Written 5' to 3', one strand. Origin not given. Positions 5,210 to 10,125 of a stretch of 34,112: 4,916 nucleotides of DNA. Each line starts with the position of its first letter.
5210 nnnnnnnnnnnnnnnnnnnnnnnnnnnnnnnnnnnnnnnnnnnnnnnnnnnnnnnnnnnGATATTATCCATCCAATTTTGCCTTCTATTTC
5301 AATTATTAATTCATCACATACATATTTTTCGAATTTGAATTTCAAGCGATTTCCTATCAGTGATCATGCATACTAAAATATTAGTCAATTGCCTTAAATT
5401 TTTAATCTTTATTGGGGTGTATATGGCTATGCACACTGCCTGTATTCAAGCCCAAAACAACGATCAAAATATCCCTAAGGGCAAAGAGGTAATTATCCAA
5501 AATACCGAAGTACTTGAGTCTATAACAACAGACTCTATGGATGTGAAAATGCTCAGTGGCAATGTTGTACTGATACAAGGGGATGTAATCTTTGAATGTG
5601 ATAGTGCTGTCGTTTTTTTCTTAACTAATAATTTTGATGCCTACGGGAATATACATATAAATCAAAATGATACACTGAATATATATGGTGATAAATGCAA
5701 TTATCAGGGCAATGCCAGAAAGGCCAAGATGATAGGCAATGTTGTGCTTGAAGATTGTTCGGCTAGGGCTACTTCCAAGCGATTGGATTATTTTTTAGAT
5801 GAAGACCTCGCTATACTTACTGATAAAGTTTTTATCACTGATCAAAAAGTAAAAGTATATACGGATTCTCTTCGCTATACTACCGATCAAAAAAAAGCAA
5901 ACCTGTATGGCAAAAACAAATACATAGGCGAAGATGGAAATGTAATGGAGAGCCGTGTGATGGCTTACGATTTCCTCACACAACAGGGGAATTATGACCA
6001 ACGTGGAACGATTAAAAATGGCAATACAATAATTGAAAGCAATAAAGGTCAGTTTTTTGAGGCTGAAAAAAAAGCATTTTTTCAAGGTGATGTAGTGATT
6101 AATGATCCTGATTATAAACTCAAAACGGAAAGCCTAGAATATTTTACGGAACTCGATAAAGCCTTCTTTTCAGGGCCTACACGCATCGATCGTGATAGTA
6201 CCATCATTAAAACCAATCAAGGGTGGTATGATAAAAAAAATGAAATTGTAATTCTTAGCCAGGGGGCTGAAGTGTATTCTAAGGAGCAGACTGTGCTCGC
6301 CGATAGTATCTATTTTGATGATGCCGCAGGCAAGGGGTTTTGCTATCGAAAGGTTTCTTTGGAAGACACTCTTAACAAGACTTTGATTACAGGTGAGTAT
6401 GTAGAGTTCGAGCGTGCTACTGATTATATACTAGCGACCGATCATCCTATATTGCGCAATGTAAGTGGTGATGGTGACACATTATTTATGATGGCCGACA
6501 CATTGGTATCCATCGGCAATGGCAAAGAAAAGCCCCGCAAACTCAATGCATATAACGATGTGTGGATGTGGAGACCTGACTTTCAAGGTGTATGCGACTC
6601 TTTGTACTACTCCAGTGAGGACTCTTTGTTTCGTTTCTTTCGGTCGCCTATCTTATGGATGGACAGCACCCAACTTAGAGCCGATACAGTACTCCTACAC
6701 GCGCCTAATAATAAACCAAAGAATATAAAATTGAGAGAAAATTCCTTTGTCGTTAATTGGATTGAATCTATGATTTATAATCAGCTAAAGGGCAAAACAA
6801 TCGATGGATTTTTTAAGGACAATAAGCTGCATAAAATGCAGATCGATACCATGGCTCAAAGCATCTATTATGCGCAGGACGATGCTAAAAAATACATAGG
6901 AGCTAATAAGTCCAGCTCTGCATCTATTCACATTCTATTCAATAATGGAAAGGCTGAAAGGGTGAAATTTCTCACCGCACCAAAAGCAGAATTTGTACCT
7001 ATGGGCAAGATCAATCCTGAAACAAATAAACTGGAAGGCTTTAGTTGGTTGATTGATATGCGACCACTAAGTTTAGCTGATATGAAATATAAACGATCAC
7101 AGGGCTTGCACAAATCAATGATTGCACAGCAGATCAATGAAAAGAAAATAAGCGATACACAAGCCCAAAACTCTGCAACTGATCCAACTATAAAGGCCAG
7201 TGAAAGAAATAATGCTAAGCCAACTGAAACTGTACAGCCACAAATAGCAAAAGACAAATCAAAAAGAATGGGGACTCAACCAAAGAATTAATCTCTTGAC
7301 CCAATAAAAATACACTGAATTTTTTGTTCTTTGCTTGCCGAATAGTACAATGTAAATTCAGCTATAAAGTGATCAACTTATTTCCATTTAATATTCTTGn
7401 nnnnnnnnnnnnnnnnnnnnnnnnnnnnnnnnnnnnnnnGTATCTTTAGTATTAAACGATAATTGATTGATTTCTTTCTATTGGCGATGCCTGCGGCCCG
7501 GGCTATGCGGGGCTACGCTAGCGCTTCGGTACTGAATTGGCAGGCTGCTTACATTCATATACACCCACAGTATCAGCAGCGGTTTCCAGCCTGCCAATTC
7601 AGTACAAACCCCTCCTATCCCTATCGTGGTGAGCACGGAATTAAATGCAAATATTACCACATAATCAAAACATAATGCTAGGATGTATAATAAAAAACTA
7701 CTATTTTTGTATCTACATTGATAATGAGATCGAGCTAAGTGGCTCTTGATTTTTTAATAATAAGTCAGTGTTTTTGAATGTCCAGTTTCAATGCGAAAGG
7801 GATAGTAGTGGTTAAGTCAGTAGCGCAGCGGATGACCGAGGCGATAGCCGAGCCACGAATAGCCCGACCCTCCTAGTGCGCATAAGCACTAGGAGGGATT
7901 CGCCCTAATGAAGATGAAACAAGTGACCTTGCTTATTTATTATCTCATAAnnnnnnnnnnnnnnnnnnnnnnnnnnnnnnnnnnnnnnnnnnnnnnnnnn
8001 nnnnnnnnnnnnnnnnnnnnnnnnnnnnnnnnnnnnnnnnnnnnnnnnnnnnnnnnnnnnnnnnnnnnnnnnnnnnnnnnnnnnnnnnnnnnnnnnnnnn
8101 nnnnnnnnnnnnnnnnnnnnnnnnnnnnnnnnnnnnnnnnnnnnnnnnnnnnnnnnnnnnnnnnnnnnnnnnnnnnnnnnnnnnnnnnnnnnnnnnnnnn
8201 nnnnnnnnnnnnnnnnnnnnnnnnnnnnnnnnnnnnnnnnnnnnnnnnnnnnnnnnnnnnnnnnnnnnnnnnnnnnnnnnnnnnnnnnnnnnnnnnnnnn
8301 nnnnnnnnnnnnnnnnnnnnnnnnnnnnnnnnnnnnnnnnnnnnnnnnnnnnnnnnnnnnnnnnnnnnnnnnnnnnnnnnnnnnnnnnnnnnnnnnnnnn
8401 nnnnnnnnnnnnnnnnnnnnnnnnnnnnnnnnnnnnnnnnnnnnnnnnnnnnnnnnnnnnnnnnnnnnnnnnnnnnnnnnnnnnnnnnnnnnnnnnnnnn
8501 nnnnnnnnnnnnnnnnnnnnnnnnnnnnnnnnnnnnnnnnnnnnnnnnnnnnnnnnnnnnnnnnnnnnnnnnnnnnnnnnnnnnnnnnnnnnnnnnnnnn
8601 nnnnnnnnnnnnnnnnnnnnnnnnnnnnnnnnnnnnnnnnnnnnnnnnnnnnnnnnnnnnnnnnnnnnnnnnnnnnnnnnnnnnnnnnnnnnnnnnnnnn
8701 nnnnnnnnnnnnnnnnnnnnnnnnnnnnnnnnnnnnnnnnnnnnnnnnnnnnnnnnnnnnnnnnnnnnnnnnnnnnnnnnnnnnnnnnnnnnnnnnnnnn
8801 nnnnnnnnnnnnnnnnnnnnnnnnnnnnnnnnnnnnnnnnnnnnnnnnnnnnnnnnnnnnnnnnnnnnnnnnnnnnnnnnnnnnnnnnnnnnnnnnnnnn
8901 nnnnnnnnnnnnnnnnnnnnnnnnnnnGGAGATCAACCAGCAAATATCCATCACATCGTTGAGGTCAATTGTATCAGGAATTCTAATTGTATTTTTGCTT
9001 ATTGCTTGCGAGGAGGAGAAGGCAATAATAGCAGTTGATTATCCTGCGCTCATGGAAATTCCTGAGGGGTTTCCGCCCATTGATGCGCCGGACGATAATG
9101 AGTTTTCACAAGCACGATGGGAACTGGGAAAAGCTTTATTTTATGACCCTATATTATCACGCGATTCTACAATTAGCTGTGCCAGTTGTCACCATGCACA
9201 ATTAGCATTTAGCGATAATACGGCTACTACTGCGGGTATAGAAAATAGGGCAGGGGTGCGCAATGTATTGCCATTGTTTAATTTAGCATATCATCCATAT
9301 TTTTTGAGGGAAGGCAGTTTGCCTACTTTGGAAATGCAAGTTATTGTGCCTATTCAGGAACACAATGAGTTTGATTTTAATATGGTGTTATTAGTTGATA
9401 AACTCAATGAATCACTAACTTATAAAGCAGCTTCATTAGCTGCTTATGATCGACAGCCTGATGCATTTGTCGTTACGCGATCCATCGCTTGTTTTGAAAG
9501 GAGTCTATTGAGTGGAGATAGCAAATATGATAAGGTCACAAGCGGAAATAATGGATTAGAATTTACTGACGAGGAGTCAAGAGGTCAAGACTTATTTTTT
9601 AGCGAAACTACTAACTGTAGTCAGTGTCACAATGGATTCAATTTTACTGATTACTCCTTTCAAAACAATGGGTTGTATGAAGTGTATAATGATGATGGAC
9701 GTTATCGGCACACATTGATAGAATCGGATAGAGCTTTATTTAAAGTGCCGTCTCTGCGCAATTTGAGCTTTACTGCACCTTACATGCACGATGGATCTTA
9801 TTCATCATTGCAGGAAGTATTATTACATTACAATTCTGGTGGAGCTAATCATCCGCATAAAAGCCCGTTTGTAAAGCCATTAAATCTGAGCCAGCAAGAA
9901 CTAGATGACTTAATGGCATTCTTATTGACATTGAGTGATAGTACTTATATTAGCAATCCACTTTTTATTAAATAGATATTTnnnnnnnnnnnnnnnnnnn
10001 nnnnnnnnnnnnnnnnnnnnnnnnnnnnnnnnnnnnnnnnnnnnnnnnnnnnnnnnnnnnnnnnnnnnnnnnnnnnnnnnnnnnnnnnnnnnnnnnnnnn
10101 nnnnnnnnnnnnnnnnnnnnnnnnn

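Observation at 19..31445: Seven copies of an unrecognised GC-rich mosaic element occupy almost every long intergenic spacer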

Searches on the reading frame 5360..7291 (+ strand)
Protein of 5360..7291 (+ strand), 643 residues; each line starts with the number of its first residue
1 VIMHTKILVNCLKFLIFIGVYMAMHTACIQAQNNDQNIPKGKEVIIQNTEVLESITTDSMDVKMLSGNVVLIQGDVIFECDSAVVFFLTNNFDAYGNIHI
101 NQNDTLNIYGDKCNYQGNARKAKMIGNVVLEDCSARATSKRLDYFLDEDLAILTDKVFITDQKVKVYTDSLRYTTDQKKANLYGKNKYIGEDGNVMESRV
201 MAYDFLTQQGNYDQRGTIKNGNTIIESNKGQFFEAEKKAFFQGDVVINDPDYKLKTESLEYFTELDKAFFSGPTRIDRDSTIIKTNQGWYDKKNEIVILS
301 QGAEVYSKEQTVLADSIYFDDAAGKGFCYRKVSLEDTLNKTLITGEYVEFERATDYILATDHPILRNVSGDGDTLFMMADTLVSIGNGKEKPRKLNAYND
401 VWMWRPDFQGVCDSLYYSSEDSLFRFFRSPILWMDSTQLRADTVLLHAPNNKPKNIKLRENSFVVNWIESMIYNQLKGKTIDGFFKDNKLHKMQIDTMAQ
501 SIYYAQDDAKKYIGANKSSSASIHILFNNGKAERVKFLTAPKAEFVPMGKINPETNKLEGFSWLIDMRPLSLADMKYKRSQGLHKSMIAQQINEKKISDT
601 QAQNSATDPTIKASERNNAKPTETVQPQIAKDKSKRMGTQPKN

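Call 57: search_protein_families(library=pfam, proteins=[window:5360-7291:+])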
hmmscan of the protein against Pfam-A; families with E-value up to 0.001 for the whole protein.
window:5360-7291:+ (643 aa): 3 families
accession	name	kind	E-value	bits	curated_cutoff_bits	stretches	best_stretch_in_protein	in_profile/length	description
PF13100.11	OstA_2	-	2e-33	115.7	21.2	2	43-181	3-141/158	OstA-like protein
PF03968.19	LptD_N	-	5.3e-17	62.5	20.4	1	61-178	14-112/113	LptA/(LptD N-terminal domain) LPS transport protein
PF06835.18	LptC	-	2e-06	28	21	0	221-300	83-167/175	Lipopolysaccharide-assembly, LptC-related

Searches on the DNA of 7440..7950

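Call 61: search_rna_families(source=window, start=7440, end=7950, threshold=evalue, max_evalue=10, show_alignments=3)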
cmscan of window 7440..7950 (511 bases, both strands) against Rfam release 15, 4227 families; matches with E-value up to 10: 6.
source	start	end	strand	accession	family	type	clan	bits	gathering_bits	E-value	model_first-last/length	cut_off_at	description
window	7533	7602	+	RF00130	mir-192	Gene; miRNA;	-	19.6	54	0.065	17-60/76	no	mir-192/215 microRNA precursor family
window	7532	7601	-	RF00130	mir-192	Gene; miRNA;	-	18.4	54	0.16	17-60/76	no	mir-192/215 microRNA precursor family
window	7737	7787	+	RF02477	GlsR9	Gene; snRNA; snoRNA; CD-box;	-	16.6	95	0.69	1-79/79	no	Small nucleolar RNA GlsR9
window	7529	7605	+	RF04187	MIR862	Gene; miRNA;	-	16.6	100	1.8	28-83/110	no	MIR862 microRNA precursor family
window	7814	7901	+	RF02865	ncS01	Gene; sRNA;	-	14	58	7.3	1-110/110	no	Burkholderia sRNA 1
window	7868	7897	-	RF01822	RsaJ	Gene; sRNA;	-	9.9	100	8.5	256-285/287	no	RNA Staph. aureus A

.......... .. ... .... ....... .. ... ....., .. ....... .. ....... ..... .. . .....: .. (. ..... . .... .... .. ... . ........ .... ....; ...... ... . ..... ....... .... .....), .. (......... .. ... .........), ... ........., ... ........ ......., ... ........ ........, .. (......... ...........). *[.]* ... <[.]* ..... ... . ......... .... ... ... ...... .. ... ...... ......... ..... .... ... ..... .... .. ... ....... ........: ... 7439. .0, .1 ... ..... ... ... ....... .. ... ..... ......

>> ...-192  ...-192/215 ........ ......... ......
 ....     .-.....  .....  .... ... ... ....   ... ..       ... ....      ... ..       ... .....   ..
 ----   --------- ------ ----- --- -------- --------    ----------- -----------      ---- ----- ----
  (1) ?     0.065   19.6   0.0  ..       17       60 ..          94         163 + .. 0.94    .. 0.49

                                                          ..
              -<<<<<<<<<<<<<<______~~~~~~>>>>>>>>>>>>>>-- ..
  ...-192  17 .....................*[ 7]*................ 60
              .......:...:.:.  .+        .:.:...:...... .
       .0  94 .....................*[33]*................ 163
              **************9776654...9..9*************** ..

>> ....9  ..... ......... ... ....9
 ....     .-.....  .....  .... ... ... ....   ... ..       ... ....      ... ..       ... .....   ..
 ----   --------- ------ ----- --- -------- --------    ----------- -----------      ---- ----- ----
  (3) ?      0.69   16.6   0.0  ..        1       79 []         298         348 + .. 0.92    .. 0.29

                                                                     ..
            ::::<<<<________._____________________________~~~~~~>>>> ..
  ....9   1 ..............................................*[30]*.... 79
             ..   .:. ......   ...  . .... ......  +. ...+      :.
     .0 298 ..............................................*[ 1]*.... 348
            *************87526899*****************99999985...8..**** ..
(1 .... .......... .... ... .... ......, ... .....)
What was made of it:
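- On Flavo-1 (RF01705): B and C get no Flavo-1 match even when searched alone (call 61).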

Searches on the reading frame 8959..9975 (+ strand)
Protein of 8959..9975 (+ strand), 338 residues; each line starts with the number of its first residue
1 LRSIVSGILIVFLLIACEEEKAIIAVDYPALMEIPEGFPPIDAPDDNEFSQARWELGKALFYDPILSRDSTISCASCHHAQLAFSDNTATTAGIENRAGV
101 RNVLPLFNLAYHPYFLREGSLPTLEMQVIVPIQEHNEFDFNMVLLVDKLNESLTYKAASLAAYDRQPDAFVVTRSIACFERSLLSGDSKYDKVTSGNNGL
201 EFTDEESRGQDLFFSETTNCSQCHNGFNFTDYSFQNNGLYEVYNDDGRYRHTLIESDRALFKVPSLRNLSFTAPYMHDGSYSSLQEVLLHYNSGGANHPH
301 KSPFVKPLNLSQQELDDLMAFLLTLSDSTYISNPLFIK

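Call 57: search_protein_families(library=pfam, proteins=[window:8959-9975:+])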
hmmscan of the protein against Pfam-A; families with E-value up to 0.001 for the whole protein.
window:8959-9975:+ (338 aa): 4 families
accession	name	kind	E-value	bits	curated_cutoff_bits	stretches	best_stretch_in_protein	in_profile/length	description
PF03150.19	CCP_MauG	-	8.7e-43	147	25.6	1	52-197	2-147/149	Di-haem cytochrome c peroxidase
PF00034.26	Cytochrom_C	-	8e-08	33.9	21.3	1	208-326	3-90/90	Cytochrome c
PF21419.2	RoxA-like_Cyt-c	-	0.00034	20.6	26.7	0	272-288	13-29/39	RoxA-like, cytochrome c-like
PF14522.11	Cytochrome_C7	-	0.00098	19.3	24.8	0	72-87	42-57/67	Cytochrome c7 and related cytochrome c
